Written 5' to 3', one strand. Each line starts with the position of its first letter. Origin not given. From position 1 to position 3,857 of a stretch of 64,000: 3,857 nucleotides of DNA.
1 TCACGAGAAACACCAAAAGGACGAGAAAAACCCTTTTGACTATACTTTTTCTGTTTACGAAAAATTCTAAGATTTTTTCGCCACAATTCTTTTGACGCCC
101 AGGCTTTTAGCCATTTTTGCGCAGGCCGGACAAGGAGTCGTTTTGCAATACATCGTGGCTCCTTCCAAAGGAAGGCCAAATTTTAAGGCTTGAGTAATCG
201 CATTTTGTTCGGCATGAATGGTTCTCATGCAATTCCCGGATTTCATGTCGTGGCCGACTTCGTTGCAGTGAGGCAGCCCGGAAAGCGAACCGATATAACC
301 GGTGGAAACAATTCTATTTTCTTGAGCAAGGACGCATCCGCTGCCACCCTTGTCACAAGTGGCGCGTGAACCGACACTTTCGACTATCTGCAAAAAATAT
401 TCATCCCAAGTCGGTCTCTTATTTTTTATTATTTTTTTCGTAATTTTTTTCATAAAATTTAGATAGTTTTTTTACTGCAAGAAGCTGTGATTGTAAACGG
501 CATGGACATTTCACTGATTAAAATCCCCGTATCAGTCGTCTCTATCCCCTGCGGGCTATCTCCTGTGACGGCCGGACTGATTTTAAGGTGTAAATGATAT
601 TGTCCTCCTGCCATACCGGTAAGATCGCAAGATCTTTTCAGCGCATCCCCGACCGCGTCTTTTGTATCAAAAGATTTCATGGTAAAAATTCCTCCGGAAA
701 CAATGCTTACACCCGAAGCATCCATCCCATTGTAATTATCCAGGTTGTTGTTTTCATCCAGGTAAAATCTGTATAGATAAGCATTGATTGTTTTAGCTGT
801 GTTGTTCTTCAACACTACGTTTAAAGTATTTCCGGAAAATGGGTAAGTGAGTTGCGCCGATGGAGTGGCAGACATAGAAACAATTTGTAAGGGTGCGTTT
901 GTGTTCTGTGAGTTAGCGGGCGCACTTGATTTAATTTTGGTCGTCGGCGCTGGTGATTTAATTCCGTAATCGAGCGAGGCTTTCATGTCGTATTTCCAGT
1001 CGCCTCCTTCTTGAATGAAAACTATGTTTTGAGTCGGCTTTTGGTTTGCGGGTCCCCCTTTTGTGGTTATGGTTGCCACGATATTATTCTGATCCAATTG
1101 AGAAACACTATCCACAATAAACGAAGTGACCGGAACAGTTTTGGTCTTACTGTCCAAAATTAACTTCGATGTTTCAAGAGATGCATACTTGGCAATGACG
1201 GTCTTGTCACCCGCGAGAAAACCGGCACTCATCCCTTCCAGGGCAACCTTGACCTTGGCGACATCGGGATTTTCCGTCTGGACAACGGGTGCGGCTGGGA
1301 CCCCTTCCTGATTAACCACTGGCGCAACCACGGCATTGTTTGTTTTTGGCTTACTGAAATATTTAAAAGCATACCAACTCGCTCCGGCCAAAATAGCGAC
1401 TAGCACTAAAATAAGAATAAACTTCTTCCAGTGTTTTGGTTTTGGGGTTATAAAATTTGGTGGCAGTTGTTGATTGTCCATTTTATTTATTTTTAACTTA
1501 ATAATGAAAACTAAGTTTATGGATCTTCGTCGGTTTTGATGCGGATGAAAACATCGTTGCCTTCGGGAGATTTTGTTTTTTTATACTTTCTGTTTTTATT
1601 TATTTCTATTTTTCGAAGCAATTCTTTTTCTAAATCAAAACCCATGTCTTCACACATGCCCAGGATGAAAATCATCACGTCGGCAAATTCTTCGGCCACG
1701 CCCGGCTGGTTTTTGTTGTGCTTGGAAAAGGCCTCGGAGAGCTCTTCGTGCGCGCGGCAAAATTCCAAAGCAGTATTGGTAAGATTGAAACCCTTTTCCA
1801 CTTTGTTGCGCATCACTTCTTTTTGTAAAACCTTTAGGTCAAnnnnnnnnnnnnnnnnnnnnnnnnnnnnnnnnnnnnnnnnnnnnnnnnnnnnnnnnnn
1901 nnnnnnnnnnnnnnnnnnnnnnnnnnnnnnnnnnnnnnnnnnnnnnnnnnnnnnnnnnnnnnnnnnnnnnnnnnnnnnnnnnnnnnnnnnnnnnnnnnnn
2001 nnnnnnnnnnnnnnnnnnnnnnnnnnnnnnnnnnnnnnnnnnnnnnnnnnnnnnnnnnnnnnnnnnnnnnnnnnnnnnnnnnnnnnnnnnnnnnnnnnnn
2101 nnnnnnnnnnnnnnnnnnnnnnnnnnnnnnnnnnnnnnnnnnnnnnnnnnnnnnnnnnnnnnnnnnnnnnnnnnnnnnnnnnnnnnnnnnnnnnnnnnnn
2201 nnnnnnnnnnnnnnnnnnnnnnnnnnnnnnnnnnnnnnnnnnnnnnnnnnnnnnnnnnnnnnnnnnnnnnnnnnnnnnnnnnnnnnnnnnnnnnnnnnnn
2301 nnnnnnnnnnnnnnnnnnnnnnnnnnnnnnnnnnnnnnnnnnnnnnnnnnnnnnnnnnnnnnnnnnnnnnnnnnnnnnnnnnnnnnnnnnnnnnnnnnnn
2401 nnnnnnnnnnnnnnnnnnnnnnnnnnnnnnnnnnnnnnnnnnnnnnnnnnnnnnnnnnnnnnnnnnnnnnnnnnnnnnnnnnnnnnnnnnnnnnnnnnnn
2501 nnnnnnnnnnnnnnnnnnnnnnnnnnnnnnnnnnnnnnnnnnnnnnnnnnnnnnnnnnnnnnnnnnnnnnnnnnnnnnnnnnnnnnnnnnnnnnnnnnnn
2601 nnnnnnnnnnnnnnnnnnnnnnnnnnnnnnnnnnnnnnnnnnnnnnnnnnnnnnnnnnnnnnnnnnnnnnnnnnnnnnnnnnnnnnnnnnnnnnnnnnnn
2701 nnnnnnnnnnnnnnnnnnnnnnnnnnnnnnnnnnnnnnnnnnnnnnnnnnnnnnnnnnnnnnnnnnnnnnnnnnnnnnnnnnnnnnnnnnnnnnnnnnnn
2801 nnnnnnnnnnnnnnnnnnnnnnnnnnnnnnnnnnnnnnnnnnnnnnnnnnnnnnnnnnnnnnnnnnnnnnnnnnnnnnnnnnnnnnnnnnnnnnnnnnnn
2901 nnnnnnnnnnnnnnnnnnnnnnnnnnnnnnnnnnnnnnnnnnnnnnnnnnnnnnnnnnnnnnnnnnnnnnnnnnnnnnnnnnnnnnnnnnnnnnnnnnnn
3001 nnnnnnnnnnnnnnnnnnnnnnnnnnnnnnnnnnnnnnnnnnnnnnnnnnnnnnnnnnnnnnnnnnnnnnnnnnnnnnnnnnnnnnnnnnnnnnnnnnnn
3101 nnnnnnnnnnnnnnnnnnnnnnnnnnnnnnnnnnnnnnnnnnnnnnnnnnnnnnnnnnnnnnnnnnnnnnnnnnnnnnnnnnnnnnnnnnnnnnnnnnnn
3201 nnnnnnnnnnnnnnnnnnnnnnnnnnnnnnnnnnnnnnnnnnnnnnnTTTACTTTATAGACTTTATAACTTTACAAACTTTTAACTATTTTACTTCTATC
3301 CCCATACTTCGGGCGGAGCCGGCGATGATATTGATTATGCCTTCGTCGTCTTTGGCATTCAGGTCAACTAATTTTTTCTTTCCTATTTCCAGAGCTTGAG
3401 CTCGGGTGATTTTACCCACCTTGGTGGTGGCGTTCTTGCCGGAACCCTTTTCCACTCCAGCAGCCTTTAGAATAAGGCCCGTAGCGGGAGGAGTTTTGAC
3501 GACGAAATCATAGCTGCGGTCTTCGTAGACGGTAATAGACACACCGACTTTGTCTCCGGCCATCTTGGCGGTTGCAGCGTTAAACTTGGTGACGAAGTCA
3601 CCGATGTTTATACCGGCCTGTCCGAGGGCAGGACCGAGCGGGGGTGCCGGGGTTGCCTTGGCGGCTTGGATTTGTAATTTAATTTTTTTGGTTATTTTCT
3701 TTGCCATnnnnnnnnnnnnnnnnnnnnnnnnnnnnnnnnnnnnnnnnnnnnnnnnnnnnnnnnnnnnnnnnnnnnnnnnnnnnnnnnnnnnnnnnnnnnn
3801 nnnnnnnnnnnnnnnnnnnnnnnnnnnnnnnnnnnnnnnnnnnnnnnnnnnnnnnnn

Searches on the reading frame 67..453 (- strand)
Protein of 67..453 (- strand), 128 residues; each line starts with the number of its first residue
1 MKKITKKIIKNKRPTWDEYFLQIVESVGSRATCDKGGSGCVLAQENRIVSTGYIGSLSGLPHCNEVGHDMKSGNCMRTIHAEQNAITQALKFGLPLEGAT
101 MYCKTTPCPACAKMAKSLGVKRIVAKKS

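Call 89: search_protein_families(library=pfam, proteins=[window:67-453:-], max_evalue=0.001)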
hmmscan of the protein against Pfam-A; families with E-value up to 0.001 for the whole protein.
window:67-453:- (128 aa): 2 families
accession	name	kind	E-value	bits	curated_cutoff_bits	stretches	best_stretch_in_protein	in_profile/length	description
PF00383.29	dCMP_cyt_deam_1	-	1e-21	77.2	25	1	15-125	2-100/102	Cytidine and deoxycytidylate deaminase zinc-binding region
PF14437.12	MafB19-deam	-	1.2e-12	48.3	27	1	16-125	3-99/142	MafB19-like deaminase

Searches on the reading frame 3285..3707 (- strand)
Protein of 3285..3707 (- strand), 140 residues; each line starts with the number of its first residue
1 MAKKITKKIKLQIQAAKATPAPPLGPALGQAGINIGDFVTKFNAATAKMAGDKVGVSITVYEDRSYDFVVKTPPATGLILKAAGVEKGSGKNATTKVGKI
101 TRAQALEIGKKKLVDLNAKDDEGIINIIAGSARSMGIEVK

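Call 89: search_protein_families(library=pfam, proteins=[window:3285-3707:-], max_evalue=0.001)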
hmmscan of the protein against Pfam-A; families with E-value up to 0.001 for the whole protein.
window:3285-3707:- (140 aa): 2 families
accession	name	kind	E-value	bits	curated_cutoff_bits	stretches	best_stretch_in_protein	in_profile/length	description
PF03946.19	Ribosomal_L11_N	-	1.1e-25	89.6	32.9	1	9-66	1-58/58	Ribosomal protein L11, N-terminal domain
PF00298.24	Ribosomal_L11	-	8.6e-24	84.2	21.4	1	71-139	1-69/69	Ribosomal protein L11, RNA binding domain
